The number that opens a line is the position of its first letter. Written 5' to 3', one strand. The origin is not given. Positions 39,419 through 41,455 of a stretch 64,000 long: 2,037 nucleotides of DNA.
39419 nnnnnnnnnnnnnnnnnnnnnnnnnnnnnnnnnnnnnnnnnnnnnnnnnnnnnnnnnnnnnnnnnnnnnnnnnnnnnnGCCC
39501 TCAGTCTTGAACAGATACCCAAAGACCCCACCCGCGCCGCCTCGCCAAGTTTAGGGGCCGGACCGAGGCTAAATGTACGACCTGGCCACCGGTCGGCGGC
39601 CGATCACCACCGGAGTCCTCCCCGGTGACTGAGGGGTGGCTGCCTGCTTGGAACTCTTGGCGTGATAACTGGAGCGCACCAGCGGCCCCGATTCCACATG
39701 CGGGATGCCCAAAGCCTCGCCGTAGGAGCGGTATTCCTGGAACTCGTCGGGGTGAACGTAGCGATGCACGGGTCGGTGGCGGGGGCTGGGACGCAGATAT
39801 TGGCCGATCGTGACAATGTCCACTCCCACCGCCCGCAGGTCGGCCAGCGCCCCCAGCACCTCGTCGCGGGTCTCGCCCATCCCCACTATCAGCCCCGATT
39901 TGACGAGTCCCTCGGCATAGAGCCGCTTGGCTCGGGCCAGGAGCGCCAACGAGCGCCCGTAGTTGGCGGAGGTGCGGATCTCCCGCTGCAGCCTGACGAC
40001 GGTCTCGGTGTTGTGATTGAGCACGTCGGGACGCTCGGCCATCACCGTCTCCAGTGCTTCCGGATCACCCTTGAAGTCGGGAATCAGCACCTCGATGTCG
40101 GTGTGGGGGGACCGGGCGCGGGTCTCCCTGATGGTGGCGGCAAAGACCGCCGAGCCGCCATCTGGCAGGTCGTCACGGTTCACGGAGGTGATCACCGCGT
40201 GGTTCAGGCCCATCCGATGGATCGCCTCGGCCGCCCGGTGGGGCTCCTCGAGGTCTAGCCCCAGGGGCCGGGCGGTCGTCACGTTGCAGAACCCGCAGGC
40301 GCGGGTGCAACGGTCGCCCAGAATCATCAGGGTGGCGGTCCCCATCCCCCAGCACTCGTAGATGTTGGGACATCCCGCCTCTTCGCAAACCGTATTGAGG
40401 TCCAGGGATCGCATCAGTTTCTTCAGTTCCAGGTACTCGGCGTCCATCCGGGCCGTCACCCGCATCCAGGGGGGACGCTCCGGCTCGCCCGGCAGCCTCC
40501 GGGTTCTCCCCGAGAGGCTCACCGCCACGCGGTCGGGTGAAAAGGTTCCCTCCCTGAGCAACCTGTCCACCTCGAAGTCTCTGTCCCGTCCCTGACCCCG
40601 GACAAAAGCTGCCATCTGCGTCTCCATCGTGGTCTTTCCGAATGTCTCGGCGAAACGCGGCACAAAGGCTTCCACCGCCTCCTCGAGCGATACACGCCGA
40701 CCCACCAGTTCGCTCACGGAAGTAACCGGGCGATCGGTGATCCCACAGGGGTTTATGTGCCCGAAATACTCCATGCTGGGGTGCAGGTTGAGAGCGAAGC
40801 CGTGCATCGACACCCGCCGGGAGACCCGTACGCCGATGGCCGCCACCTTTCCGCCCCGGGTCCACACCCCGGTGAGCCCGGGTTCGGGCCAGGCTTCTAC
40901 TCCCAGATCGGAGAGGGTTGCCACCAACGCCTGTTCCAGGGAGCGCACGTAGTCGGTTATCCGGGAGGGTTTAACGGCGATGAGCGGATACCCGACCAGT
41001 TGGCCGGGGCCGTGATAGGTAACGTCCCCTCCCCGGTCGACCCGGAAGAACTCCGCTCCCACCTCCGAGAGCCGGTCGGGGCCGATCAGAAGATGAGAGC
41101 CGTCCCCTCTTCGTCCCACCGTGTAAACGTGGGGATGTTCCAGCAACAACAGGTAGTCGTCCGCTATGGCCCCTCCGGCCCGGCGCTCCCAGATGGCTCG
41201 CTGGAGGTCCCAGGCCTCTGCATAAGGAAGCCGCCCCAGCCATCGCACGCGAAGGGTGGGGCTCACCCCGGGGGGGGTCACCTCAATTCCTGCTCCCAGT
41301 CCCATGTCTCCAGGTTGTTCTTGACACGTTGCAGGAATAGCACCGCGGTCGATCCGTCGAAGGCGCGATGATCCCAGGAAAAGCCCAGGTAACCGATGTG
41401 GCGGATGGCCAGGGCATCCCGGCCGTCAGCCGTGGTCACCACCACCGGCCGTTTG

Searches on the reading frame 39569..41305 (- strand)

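Call 57: search_protein_families(library=pfam, proteins=[window:39569-41305:-], max_evalue=0.001)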
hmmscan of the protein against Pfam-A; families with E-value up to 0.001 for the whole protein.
window:39569-41305:- (578 aa): 3 families
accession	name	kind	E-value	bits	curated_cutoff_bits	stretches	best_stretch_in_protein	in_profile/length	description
PF21948.1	LplA-B_cat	-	3.4e-46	158.2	27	1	27-218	1-199/200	Lipoyl protein ligase A/B catalytic domain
PF04055.27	Radical_SAM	-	1.1e-16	61.9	29.5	1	327-488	1-164/166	Radical SAM superfamily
PF16881.10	LIAS_N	-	9.6e-07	29.6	27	1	266-312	49-96/96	N-terminal domain of lipoyl synthase of Radical_SAM family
